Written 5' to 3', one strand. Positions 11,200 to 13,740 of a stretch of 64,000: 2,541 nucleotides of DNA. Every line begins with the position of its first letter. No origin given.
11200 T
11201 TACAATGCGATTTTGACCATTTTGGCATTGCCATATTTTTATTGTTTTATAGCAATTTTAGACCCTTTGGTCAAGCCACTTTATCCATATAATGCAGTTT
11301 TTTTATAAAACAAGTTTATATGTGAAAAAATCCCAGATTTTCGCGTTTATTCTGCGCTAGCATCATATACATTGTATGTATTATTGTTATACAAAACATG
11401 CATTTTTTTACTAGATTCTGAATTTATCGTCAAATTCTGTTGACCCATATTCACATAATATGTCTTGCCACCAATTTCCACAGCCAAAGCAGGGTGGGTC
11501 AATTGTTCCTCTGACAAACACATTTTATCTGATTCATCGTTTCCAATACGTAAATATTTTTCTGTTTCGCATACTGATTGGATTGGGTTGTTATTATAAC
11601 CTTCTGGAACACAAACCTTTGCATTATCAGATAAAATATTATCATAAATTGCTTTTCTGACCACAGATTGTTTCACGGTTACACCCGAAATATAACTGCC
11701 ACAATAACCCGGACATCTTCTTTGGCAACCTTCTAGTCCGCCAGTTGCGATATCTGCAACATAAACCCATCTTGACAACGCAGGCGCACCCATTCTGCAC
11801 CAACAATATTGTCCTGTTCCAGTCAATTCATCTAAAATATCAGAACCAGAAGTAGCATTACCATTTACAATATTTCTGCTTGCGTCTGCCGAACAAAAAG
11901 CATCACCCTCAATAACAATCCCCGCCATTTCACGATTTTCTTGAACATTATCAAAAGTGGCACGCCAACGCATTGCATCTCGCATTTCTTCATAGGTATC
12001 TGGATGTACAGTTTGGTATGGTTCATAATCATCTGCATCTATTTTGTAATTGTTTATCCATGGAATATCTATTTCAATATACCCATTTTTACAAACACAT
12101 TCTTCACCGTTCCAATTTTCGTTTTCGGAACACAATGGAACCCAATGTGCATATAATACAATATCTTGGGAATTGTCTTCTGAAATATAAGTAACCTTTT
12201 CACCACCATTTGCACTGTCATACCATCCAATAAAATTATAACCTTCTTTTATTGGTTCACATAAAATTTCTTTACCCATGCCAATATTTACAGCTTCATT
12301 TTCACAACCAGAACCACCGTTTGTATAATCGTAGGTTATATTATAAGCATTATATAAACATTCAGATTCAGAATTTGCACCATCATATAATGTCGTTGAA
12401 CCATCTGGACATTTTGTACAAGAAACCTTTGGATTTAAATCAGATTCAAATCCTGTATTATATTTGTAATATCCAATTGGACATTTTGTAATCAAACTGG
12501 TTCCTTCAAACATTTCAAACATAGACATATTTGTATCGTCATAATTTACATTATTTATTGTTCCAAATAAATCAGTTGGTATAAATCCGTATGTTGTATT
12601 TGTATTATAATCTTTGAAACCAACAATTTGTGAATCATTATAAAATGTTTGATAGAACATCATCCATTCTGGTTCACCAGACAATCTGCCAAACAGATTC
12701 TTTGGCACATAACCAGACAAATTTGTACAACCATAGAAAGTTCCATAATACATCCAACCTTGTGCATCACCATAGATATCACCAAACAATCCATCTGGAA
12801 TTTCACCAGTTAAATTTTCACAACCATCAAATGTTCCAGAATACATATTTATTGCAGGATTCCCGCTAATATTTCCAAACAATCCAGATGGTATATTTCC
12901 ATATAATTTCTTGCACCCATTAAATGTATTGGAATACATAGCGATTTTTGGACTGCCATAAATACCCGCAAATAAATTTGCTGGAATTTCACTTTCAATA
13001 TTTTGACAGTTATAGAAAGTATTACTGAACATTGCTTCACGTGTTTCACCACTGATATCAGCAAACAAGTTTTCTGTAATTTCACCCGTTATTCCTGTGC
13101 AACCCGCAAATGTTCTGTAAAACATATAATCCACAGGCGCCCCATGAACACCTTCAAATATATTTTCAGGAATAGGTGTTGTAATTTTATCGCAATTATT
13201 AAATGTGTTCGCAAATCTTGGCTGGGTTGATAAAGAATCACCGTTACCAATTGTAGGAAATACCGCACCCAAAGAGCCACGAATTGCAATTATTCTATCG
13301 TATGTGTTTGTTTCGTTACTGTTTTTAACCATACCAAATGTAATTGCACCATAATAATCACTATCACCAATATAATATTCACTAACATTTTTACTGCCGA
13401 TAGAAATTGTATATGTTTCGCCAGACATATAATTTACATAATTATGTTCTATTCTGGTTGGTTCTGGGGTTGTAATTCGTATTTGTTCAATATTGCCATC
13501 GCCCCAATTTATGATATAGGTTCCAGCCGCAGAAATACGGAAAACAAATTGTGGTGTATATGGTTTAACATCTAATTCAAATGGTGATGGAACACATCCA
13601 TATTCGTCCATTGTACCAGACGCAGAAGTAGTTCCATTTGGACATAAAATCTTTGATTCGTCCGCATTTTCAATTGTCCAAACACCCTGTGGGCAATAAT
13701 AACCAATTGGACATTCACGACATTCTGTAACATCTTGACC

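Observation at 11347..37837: Locus of three tandem giant mosaic exported proteins (1703, 2594, 4353 aa) filling about 41% of the window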

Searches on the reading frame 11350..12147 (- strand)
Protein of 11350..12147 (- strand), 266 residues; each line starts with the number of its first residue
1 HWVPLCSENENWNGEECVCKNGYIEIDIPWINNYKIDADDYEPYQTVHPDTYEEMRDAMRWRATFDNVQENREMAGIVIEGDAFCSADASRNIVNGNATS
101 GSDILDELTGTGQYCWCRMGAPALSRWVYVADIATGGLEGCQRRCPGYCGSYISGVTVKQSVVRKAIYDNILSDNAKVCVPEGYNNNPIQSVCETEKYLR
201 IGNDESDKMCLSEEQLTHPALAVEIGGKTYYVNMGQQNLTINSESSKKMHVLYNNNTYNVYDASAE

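Call 12: search_protein_families(library=pfam, max_evalue=1, proteins=[window:11350-12147:-])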
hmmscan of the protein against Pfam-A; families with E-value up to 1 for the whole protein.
window:11350-12147:- (266 aa): 2 families
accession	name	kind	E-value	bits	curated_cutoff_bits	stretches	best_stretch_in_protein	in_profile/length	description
PF12636.12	DUF3781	-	0.012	16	27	1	199-245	21-65/72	Protein of unknown function (DUF3781)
PF25478.1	EGF_Mua-3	-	0.039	14.4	27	1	6-26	13-32/48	Transmembrane cell adhesion receptor mua-3-like, EGF-like domain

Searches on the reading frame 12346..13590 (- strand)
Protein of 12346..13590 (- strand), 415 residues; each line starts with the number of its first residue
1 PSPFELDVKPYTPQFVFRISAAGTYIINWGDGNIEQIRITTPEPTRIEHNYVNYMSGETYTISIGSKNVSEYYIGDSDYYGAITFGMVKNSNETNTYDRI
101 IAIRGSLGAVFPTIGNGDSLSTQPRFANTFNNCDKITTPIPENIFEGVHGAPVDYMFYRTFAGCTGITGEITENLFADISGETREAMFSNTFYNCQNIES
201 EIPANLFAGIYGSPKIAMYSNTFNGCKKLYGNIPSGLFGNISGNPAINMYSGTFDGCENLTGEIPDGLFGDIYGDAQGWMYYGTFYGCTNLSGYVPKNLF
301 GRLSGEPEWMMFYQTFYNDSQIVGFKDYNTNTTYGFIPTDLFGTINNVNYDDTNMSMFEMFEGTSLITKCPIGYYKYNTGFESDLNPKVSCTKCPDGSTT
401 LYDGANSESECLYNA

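Call 12: search_protein_families(library=pfam, max_evalue=1, proteins=[window:12346-13590:-])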
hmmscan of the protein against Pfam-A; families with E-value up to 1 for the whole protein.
window:12346-13590:- (415 aa): 2 families
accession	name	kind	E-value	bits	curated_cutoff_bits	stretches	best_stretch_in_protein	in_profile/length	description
PF07699.19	Ephrin_rec_like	-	4.6e-06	26.8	23.1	1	368-411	12-48/48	Tyrosine-protein kinase ephrin type A/B receptor-like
PF08300.18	HCV_NS5a_1a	-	0.041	14.5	25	0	159-193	23-56/62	Hepatitis C virus non-structural 5a zinc finger domain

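Call 30: search_solved_structures(query=A1, max_evalue=1, show_alignments=2)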
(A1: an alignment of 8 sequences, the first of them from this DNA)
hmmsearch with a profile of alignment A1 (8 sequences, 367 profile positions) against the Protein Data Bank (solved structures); distinct sequences matched with E-value up to 1: 3.
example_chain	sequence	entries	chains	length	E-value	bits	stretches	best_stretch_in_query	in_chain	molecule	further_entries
4mn8_A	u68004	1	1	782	0.0043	19.6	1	180-303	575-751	LRR receptor-like serine/threonine-protein kinase FLS2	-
4mna_A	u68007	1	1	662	0.0043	19.5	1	180-303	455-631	LRR receptor-like serine/threonine-protein kinase FLS2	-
4xed_A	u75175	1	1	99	0.41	13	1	25-72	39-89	Peptidase M14, carboxypeptidase A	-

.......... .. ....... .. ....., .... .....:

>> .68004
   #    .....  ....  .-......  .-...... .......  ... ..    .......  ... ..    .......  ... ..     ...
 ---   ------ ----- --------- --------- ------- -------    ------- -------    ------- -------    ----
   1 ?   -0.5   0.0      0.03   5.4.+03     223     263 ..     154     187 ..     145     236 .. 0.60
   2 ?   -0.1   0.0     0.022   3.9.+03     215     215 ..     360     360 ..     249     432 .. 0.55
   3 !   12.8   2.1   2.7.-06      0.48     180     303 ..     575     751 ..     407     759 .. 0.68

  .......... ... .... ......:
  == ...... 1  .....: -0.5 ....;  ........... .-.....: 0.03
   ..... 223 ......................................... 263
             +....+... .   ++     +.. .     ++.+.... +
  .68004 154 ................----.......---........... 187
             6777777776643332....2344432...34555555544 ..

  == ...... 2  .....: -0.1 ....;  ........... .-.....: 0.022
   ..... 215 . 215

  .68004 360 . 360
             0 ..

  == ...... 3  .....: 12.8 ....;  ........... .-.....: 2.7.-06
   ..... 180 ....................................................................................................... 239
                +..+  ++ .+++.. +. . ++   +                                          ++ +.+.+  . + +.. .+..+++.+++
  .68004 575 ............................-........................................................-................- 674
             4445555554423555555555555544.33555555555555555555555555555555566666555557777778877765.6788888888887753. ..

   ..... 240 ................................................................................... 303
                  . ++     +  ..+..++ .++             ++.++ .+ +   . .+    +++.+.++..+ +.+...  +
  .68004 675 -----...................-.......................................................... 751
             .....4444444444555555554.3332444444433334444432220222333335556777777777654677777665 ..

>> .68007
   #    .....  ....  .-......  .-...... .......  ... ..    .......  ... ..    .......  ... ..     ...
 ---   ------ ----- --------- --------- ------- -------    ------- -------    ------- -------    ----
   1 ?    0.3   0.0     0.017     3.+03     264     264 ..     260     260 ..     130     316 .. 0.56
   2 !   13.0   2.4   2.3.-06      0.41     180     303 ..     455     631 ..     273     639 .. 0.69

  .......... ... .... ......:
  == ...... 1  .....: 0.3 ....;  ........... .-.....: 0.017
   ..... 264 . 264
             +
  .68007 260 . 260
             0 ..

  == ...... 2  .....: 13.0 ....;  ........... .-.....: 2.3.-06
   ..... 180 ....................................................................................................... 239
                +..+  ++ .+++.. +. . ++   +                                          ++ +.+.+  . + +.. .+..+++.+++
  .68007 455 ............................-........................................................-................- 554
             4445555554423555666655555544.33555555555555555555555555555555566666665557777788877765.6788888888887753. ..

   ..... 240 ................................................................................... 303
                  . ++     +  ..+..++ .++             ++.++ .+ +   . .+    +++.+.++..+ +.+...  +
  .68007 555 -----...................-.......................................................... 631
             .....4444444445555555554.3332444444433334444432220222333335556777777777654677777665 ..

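Call 39: predict_structure(alignment_id=A1)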
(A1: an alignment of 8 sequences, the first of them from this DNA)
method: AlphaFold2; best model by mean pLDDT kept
length: 415 residues; sequences in the alignment: 8
mean_pLDDT: 89.1   pTM: 0.88
mean pLDDT of the five models: 89.1, 86.5, 86.4, 84.6, 84.2
residues with pLDDT >= 90: 287; 70-90: 94; 50-70: 24; < 50: 10
segments of 3 or more residues with pLDDT < 50: 89-92
pLDDT, mean of each block of 10 residues (from residue 1): 87 92 97 96 93 90 96 81 75 69 96 91 94 93 94 95 93 93 96 95 94 97 96 93 96 96 92 92 94 91 86 90 92 87 62 71 89 83 64 91 89 75
secondary structure, 60 per line:
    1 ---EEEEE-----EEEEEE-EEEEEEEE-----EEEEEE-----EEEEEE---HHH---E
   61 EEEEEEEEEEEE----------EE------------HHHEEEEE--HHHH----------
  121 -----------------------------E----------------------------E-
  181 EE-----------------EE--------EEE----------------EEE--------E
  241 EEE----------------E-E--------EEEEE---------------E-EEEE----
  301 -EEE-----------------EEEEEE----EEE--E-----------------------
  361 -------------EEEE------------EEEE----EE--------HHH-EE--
elements in order: E4-8 E14-19 E21-28 E34-39 E45-50 E60-72 E100-104 H107-110 E210-212 E229-231 E240-243 E271-275 E293-296 E302-304 E322-327 E332-334 E374-377 E390-393

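Call 43: fold_search(model_id=the predicted structure, library=pdb)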
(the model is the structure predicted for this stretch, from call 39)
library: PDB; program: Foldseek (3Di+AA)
matches with E <= 10: 940; with E <= 0.001: 0
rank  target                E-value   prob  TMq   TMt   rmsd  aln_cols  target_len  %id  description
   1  5c71_B                1.6e-01  0.92  0.12  0.09   3.5        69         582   19  The structure of Aspergillus oryzae a-glucuronidase complexed with glycyrrhetinic acid monoglucuronide (released 2016-06-29)
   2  7vnj_A                2.0e-01  0.30  0.10  0.09  11.2        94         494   15  Complex structure of Clostridioides difficile enzymatic component (CDTa) and binding component (CDTb) pore with short  (released 2022-10-26)
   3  5c71_A                2.4e-01  0.89  0.12  0.09   3.5        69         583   17  The structure of Aspergillus oryzae a-glucuronidase complexed with glycyrrhetinic acid monoglucuronide (released 2016-06-29)
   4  1ncf_A                3.6e-01  0.99  0.09  0.25   2.4        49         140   28  A NEW PARADIGM FOR TUMOR NECROSIS FACTOR SIGNALLING (released 1995-12-07)
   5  8bl6                  3.6e-01  0.75  0.12  0.28   5.4        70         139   13  De novo single-chain immunoglobulin dimer scIg12+EF3a (released 2023-10-04)
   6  9jsh_F                4.1e-01  0.66  0.12  0.11   5.0        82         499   16  Clostridium perfringens iota toxin pore Ib in prepore III state (released 2025-05-14)
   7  7skp_B                4.1e-01  0.63  0.12  0.45   6.2        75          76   12  De novo synthetic protein DIG14 (tetragonal space group) (released 2022-10-12)
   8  5c70_A                4.3e-01  0.80  0.12  0.09   3.4        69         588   19  The structure of Aspergillus oryzae beta-glucuronidase (released 2016-06-15)
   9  3k4a_A                4.3e-01  0.80  0.12  0.08   3.6        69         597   14  Crystal structure of selenomethionine substituted E. coli beta-glucuronidase (released 2010-11-17)
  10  6o2n_Z                4.3e-01  0.08  0.10  0.07  34.4       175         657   12  CDTb Double Heptamer Short Form Modeled from Cryo-EM Map Reconstructed using C7 Symmetry (released 2019-10-30)
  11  3k46_A                4.6e-01  0.75  0.12  0.09   4.6        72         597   14  Crystal structure of full-length E. coli beta-glucuronidase (released 2010-11-17)
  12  3wso_A                4.6e-01  0.28  0.10  0.16   7.8        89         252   12  Crystal structure of the Skp1-FBG3 complex (released 2015-03-25)
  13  3es1                  5.3e-01  0.14  0.07  0.15  13.2        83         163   13  Crystal structure of protein with a cupin-like fold and unknown function (YP_001165807.1) from NOVOSPHINGOBIUM AROMATICI (released 2008-10-14)
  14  6lej_A                5.8e-01  0.69  0.12  0.08   3.8        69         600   16  Structure of E. coli beta-glucuronidase complex with C6-propyl uronic isofagomine (released 2021-01-27)
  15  2xon_L                5.8e-01  0.30  0.11  0.26   6.3        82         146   20  Structure of TmCBM61 in complex with beta-1,4-galactotriose at 1.4 A resolution (released 2010-09-08)
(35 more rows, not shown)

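Call 44: search_protein_representatives(alignment_id=A1)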
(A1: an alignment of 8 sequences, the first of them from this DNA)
Query: 8 sequences, 367 profile positions. Proteins with E-value up to 0.001 (for the whole library): 2568; up to 1e-10: 1556; up to 1e-30: 881. The best 150 are listed.
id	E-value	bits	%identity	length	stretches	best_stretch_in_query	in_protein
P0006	0.0e+00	3814.0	-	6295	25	2-344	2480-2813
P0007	0.0e+00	3686.0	-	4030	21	3-282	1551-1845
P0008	0.0e+00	3367.0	-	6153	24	3-346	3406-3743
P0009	0.0e+00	2462.1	-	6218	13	4-338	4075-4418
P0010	0.0e+00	2159.7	-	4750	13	2-355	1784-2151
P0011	0.0e+00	2098.4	-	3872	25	12-272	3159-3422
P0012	0.0e+00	1972.2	-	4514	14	3-346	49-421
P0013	0.0e+00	1750.3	-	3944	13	2-301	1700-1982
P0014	0.0e+00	1676.1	-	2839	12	2-348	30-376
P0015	0.0e+00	1623.3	-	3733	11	2-268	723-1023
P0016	0.0e+00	1587.2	-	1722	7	2-287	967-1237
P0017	0.0e+00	1508.0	-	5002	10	2-365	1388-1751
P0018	0.0e+00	1474.2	-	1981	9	12-261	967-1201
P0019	0.0e+00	1429.6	-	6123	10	119-356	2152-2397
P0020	0.0e+00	1400.4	-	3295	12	2-300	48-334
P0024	0.0e+00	1336.8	-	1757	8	3-277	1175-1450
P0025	0.0e+00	1336.6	-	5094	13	2-269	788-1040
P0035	0.0e+00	1141.9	-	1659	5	2-272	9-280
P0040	0.0e+00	1087.9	-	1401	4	2-366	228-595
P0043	0.0e+00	1065.3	-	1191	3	2-365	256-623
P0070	1.6e-223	758.0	-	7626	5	3-348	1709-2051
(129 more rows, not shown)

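Call 85: list_cluster_members(proteins=[P0006, P0007, P0009, P0012, P0016, P0024, P0035, P0040, P0043, P0070])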
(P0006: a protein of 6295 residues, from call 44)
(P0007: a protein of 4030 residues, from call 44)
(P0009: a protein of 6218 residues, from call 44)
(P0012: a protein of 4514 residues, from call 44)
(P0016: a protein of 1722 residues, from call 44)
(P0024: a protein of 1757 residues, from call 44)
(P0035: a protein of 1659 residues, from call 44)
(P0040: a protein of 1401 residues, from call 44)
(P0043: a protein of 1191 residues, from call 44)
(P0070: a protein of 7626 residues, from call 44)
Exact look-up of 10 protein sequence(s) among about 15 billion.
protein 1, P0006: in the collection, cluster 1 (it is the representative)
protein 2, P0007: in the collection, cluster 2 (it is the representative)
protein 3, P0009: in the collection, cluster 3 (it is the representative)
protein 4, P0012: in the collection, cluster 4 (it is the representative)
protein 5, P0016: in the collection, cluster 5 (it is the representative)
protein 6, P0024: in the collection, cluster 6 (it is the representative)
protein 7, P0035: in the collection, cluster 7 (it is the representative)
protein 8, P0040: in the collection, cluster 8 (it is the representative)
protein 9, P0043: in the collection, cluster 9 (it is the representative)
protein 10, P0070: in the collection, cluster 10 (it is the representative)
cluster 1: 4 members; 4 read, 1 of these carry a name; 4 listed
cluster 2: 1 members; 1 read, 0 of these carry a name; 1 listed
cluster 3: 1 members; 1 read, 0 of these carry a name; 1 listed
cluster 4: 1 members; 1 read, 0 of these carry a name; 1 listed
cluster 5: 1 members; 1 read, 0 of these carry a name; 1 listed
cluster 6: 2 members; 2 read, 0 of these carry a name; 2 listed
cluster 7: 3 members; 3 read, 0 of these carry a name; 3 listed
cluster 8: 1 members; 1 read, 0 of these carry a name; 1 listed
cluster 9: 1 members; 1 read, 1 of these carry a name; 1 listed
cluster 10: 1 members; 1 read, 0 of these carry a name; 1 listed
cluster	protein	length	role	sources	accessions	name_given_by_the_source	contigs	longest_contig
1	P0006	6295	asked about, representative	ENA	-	-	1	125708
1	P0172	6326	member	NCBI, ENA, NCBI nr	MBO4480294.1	MAG: InlB B-repeat-containing protein [Alphaproteobacteria bacterium] | InlB B-repeat-containing protein [Alphaproteobacteria bacterium]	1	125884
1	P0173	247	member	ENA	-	-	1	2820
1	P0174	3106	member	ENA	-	-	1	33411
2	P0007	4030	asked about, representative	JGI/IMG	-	-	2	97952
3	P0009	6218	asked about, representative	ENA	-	-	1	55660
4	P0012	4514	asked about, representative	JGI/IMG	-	-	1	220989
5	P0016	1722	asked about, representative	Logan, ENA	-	-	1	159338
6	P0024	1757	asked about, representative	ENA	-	-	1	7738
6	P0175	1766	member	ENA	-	-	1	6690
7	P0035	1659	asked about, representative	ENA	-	-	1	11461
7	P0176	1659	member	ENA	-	-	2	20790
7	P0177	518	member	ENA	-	-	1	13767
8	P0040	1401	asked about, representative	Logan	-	-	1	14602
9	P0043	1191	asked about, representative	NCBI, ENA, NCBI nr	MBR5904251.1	MAG: hypothetical protein IKZ49_01810 [Alphaproteobacteria bacterium] | hypothetical protein [Alphaproteobacteria bacterium]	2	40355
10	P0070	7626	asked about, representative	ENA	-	-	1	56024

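Call 86: search_protein_families(library=pfam, alignment_id=A1, max_evalue=10)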
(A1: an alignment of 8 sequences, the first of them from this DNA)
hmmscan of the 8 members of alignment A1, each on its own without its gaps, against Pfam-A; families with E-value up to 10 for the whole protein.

A. member 1, seq(415 aa): 2 families
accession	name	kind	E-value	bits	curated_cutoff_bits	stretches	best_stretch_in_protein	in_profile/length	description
PF07699.19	Ephrin_rec_like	-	4.6e-06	26.8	23.1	1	368-411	12-48/48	Tyrosine-protein kinase ephrin type A/B receptor-like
PF08300.18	HCV_NS5a_1a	-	0.041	14.5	25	1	159-193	23-56/62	Hepatitis C virus non-structural 5a zinc finger domain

B. families by the number of members that match (of 8 scanned): 6 families
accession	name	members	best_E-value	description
PF07699.19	Ephrin_rec_like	4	4.6e-06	Tyrosine-protein kinase ephrin type A/B receptor-like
PF00228.25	Bowman-Birk_leg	1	0.00043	Bowman-Birk serine protease inhibitor family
PF08300.18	HCV_NS5a_1a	1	0.041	Hepatitis C virus non-structural 5a zinc finger domain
PF07420.17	DUF1509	1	0.086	Protein of unknown function (DUF1509)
PF06477.18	DUF1091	1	0.14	Protein of unknown function (DUF1091)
PF19958.5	EAD6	1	0.22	Effector-associated domain 6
